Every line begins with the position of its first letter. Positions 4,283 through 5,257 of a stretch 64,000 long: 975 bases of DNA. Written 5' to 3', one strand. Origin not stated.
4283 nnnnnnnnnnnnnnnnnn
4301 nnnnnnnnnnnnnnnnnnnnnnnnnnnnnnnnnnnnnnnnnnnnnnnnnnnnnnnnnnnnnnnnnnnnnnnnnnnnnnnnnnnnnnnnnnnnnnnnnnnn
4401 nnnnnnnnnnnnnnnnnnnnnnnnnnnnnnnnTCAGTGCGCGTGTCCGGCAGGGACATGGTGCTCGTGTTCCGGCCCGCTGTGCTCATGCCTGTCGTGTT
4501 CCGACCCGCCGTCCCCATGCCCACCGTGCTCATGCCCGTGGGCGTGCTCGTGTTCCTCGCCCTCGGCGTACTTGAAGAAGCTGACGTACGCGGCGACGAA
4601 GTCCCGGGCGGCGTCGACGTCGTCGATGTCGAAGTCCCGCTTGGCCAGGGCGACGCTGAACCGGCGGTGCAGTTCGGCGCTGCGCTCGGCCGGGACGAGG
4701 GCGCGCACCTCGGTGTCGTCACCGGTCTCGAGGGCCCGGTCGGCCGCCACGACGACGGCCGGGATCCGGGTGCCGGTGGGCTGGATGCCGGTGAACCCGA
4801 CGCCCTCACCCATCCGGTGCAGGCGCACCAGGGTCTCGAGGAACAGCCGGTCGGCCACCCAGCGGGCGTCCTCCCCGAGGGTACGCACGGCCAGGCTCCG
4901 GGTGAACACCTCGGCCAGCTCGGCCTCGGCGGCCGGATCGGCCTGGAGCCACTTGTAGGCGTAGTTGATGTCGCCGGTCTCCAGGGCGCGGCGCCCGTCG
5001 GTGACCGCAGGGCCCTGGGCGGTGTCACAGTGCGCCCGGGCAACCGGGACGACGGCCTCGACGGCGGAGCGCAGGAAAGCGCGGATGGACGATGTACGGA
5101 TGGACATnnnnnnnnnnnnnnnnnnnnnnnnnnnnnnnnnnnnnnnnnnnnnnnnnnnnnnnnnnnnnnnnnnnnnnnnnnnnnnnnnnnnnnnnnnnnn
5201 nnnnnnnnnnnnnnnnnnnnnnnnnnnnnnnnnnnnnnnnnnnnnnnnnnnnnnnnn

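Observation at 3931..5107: NiSOD-like 'HCD' protein with His-rich tail, coupled to a SodX-like cytoplasmic S26 protease, but not SodN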

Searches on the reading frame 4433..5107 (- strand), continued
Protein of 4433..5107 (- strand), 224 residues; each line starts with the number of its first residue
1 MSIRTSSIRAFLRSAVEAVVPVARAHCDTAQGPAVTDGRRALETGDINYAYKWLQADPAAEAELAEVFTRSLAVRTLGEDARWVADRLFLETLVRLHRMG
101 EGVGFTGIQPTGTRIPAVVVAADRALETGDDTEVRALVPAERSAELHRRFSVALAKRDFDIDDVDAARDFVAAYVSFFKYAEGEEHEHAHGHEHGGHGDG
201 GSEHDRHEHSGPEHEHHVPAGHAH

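Call 61: search_protein_families(library=ncbifam, proteins=[L032:8427-9107:-, L033:7996-8673:-, L085:2268-3536:+, L099:1636-2100:+, L032:8129-8353:+], max_evalue=0.001)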
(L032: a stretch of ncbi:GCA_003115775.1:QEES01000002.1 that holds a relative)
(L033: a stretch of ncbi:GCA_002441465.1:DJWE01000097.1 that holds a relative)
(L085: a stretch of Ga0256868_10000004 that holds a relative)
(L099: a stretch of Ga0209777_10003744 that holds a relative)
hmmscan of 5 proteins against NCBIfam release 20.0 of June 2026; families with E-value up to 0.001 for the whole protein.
L032:8427-9107:- (226 aa): 13 families
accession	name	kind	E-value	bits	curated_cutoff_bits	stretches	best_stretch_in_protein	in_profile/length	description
NF006901.0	PRK09392.1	equivalog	4.3e-19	68.8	211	1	8-222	11-221/236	transcriptional activator FtrB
NF008365.0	PRK11161.1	subfamily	2.6e-15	56.4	228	1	26-222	46-243/250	fumarate/nitrate reduction transcriptional regulator Fnr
NF045989.1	TransRegFnrLRhodb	equivalog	5.7e-14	51.9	300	1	10-219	19-232/245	transcriptional regulator FnrL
NF050815.1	TransActFtrBCaul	equivalog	1.9e-13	50.3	300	1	6-222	11-223/251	transcriptional activator FtrB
NF050806.1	TransRegFixKCaul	equivalog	3.6e-13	49.2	300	1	31-223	27-215/215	transcriptional regulator FixK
NF008732.0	PRK11753.1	equivalog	4.5e-13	49.2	266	1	36-208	32-206/214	cAMP-activated global transcriptional regulator CRP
TIGR03697.1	NtcA_cyano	equivalog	1.1e-10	41.5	244.95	1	35-215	1-185/193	global nitrogen regulator NtcA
NF053664.1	TransRegPtrACyano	equivalog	1.7e-08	34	300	1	49-215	31-193/196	Crp/Fnr family transcriptional regulator PtrA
NF052518.1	TransRegLdrP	equivalog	1.8e-07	31.4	300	1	35-210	7-176/195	transcriptional regulator LdrP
TIGR03896.1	cyc_nuc_ocin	subfamily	1.3e-05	24.7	161.05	1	11-147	145-279/317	bacteriocin-type transport-associated protein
NF010499.0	PRK13918.1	equivalog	0.00026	20.6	274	1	47-215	31-194/205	CRP/FNR family transcriptional regulator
NF041163.2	encap_f2b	equivalog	0.0005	19.3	400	1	20-127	85-196/450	family 2B encapsulin nanocompartment shell protein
NF058543.1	ActPatMycb56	equivalog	0.00053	18.9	460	1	11-133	3-123/317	acetyltransferase Pat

L033:7996-8673:- (225 aa): 11 families
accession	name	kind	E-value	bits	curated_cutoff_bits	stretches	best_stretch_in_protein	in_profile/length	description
NF006901.0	PRK09392.1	equivalog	7.3e-16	58.2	211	1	9-222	12-221/236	transcriptional activator FtrB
NF008365.0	PRK11161.1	subfamily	5.7e-15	55.3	228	1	6-223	25-244/250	fumarate/nitrate reduction transcriptional regulator Fnr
NF008732.0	PRK11753.1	equivalog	8e-14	51.6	266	1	40-204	36-203/214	cAMP-activated global transcriptional regulator CRP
NF045989.1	TransRegFnrLRhodb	equivalog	2.2e-13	50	300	1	11-220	20-233/245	transcriptional regulator FnrL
TIGR03697.1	NtcA_cyano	equivalog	1.4e-12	47.8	244.95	1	36-206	2-177/193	global nitrogen regulator NtcA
NF050806.1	TransRegFixKCaul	equivalog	1.1e-11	44.4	300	1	30-223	26-215/215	transcriptional regulator FixK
NF050815.1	TransActFtrBCaul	equivalog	1.2e-11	44.3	300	1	7-221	12-222/251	transcriptional activator FtrB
NF053664.1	TransRegPtrACyano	equivalog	3.7e-10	39.5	300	1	49-216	31-194/196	Crp/Fnr family transcriptional regulator PtrA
NF052518.1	TransRegLdrP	equivalog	5.5e-07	29.8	300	1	33-210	5-176/195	transcriptional regulator LdrP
NF041163.2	encap_f2b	equivalog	4e-05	22.9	400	1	21-127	86-196/450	family 2B encapsulin nanocompartment shell protein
NF010499.0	PRK13918.1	equivalog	0.00013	21.6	274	1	47-221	31-200/205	CRP/FNR family transcriptional regulator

L085:2268-3536:+ (423 aa): 2 families
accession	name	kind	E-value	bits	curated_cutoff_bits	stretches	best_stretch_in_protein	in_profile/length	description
TIGR00229.1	sensory_box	domain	4e-05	23.8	22.9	1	304-416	7-124/126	PAS domain S-box protein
NF046044.1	PnpS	equivalog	0.00098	18.2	400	0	302-416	55-168/390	two-component system histidine kinase PnpS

L099:1636-2100:+ (155 aa): 1 family
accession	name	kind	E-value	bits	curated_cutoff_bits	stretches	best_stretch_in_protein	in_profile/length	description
TIGR01479.1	GMP_PMI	equivalog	0.00055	18.9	372.95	1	70-144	374-449/467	mannose-1-phosphate guanylyltransferase/mannose-6-phosphate isomerase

L032:8129-8353:+ (74 aa): 0 families

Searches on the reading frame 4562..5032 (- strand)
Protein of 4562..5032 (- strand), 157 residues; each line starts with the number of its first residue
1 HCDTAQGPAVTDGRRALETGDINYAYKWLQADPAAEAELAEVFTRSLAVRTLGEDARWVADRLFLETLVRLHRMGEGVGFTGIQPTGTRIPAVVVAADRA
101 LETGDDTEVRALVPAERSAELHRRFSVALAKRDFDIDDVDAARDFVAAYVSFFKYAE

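Call 80: predict_structure(alignment_id=A3)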
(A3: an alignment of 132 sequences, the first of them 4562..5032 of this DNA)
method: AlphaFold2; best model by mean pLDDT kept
length: 157 residues; sequences in the alignment: 132
mean_pLDDT: 96.8   pTM: 0.90
mean pLDDT of the five models: 96.8, 96.6, 96.5, 96.4, 96.4
residues with pLDDT >= 90: 153; 70-90: 4; 50-70: 0; < 50: 0
segments of 3 or more residues with pLDDT < 50: none
pLDDT, mean of each block of 10 residues (from residue 1): 92 98 98 98 99 98 98 95 94 95 97 97 98 97 98 93
secondary structure, 60 per line:
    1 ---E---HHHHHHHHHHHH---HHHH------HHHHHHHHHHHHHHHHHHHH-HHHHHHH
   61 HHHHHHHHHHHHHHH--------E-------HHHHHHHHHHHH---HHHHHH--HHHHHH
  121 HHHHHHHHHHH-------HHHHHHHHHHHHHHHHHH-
elements in order: H8-19 H23-26 H33-52 H54-75 H92-103 H107-112 H115-131 H139-156
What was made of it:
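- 4433..5107 (-): DUF6448 precursor CDS (224 aa): leader, all-alpha core and His-rich tail. The AF2 core has pLDDT 96.8 and pTM 0.90 (call 80).
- An invariant buried E/H/E motif plus the H-C-D N-terminus in a rigid, very confidently modelled core (pLDDT 96.8, call 80) looks more like a fixed catalytic or redox site.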

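Call 82: fold_search(model_id=the predicted structure, library=pdb)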
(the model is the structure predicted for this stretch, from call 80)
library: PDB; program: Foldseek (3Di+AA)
matches with E <= 10: 120; with E <= 0.001: 0
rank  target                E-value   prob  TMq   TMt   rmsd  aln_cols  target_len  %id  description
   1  9jpk_A                6.0e-01  0.16  0.21  0.22  14.1       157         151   13  Crystal structure of DhdR inducer binding domain (released 2024-11-06)
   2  9jpl_B                8.0e-01  0.30  0.29  0.31  15.3       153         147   12  Crystal structure of DhdR inducer binding domain in complex with inducer (released 2024-11-06)
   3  9jpk_B                8.8e-01  0.30  0.29  0.33  15.7       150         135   11  Crystal structure of DhdR inducer binding domain (released 2024-11-06)
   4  9vkn_B                9.8e-01  0.28  0.29  0.31  15.5       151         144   12  Crystal structure of DhdR in complex with inducer L2HG (released 2025-08-06)
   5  6z74_D                9.8e-01  0.15  0.25  0.18  15.6       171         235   15  Structure of the transcriptional repressor Atu1419 (VanR) in complex with a fortuitous citrate from agrobacterium fabr (released 2020-12-02)
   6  9vkn_A                1.1e+00  0.23  0.29  0.31  15.6       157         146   14  Crystal structure of DhdR in complex with inducer L2HG (released 2025-08-06)
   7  9kx0                  1.2e+00  0.28  0.30  0.23  12.3       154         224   17  Crystal structure of CAMP3 factor of Cutibacterium acnes. (released 2025-07-23)
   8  4p9f_A                1.2e+00  0.18  0.26  0.20  15.8       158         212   16  E. coli McbR/YncC (released 2015-01-14)
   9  9jpl_A                1.3e+00  0.18  0.27  0.28  15.4       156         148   12  Crystal structure of DhdR inducer binding domain in complex with inducer (released 2024-11-06)
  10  4p9f_B                1.5e+00  0.18  0.28  0.23  16.0       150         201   17  E. coli McbR/YncC (released 2015-01-14)
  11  6z74_B                1.5e+00  0.13  0.26  0.19  13.7       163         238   15  Structure of the transcriptional repressor Atu1419 (VanR) in complex with a fortuitous citrate from agrobacterium fabr (released 2020-12-02)
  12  6za7_D                1.5e+00  0.12  0.26  0.18  14.2       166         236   15  Structure of the apo transcriptional repressor Atu1419 (VanR) from agrobacterium fabrum (released 2020-12-02)
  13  7z1u_A                1.5e+00  0.09  0.21  0.22  15.8       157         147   13  Biochemical implications of the substitution of a unique cysteine residue in sugar beet phytoglobin BvPgb 1.2 (released 2022-09-07)
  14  6on4_A                1.7e+00  0.12  0.24  0.19  16.0       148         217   16  Crystal structure of the GntR-type sialoregulator NanR from Escherichia coli, in complex with sialic acid (released 2020-07-08)
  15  6za3_A                2.1e+00  0.09  0.25  0.18  15.9       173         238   16  Structure of the transcriptional repressor Atu1419 (VanR) from agrobacterium fabrum in complex a palindromic DNA (C222 (released 2020-12-02)
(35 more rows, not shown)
